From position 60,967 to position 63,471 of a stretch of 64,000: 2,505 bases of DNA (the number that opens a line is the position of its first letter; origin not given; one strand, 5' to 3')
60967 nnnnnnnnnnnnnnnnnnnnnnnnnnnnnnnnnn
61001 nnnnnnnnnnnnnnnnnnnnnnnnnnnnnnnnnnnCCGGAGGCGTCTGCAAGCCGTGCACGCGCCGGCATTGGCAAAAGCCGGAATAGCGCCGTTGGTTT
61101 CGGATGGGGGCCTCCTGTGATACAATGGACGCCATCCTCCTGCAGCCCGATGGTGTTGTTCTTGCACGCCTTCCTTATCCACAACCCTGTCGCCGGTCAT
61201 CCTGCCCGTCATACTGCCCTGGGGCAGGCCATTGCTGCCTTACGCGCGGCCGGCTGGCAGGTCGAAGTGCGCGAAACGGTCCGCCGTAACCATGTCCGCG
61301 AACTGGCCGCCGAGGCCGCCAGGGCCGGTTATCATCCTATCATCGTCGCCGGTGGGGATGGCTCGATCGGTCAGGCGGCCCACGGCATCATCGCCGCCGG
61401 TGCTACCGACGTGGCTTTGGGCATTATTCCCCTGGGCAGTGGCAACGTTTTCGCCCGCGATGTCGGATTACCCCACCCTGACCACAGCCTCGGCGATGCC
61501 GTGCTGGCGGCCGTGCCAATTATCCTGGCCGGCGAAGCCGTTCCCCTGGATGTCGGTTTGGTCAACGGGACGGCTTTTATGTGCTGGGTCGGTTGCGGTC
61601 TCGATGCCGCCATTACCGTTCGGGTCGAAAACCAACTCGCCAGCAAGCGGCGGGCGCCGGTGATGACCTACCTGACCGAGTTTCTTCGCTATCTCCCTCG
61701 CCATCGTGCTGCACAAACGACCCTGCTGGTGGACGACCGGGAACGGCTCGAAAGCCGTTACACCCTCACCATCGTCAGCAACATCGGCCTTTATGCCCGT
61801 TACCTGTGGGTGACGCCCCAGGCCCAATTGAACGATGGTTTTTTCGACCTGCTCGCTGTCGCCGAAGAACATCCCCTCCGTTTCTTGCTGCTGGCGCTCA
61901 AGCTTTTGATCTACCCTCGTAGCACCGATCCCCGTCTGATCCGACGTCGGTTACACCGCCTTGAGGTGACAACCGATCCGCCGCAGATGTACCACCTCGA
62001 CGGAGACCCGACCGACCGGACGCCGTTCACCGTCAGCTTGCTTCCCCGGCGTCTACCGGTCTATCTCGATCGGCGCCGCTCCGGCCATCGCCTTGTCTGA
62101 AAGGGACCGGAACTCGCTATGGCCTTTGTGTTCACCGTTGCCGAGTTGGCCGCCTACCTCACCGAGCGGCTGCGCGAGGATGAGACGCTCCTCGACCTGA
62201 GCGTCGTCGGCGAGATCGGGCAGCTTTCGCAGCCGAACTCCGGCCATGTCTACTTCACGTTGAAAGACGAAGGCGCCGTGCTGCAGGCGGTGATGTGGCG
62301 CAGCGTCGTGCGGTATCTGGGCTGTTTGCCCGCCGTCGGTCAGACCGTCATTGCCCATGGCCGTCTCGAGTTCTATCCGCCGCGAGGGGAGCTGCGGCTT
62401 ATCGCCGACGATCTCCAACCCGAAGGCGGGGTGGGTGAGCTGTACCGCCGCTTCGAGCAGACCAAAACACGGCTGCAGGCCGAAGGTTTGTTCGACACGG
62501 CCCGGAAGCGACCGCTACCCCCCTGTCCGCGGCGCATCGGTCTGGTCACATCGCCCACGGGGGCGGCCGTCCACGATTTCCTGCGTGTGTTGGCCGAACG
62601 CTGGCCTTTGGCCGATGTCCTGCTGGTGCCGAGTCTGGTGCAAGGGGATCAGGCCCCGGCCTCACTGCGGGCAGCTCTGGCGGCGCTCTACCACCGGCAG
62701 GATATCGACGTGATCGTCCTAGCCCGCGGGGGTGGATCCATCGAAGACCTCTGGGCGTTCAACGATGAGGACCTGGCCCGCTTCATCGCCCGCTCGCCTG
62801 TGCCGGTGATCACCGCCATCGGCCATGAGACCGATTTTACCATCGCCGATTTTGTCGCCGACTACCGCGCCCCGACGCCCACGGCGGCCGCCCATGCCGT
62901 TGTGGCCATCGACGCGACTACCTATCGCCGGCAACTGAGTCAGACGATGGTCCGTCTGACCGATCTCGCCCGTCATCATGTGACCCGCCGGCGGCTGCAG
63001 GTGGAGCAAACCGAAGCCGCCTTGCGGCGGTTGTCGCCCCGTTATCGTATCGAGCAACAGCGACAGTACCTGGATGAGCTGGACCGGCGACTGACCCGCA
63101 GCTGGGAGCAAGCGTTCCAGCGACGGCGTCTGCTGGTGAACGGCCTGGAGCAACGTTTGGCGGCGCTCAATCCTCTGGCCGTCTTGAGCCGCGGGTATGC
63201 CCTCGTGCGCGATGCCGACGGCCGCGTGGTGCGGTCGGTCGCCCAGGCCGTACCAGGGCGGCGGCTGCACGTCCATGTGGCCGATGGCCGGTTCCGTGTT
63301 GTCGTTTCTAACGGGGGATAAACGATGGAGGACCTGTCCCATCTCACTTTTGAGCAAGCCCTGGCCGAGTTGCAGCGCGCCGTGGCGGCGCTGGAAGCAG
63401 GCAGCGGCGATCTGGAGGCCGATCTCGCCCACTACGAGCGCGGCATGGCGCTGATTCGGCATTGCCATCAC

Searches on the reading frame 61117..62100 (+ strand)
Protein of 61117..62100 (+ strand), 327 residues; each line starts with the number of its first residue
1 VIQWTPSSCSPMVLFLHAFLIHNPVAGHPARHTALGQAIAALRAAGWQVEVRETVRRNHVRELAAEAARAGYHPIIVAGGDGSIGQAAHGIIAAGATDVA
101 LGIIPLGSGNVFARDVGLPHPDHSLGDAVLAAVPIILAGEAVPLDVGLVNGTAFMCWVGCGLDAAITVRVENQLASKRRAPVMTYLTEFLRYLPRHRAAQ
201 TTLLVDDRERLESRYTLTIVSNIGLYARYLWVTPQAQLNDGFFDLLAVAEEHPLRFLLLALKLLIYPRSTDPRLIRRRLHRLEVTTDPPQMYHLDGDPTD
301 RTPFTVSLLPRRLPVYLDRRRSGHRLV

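Call 22: search_protein_families(library=pfam, proteins=[window:61117-62100:+], max_evalue=0.00001)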
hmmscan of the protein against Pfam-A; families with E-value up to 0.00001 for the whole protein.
window:61117-62100:+ (327 aa): 2 families
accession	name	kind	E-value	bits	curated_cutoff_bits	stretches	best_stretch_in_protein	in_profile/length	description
PF00781.29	DAGK_cat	-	1.3e-26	93.1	23.6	1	17-148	1-124/125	Diacylglycerol kinase catalytic domain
PF19279.4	YegS_C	-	4.2e-13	49.8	27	1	158-315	3-156/158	YegS C-terminal NAD kinase beta sandwich-like domain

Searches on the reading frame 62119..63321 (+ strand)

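Call 22: search_protein_families(library=pfam, proteins=[window:62119-63321:+], max_evalue=0.00001)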
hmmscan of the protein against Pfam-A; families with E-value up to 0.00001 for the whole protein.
window:62119-63321:+ (400 aa): 3 families
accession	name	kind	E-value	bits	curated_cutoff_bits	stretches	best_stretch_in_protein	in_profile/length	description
PF02601.20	Exonuc_VII_L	-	4.3e-98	329.1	35.9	2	124-337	1-211/315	Exonuclease VII, large subunit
PF13742.12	tRNA_anti_2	-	3.3e-24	85.4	27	1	5-99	1-94/95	OB-fold nucleic acid binding domain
PF01336.31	tRNA_anti-codon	-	2.3e-10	40.7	27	1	28-101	2-74/75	OB-fold nucleic acid binding domain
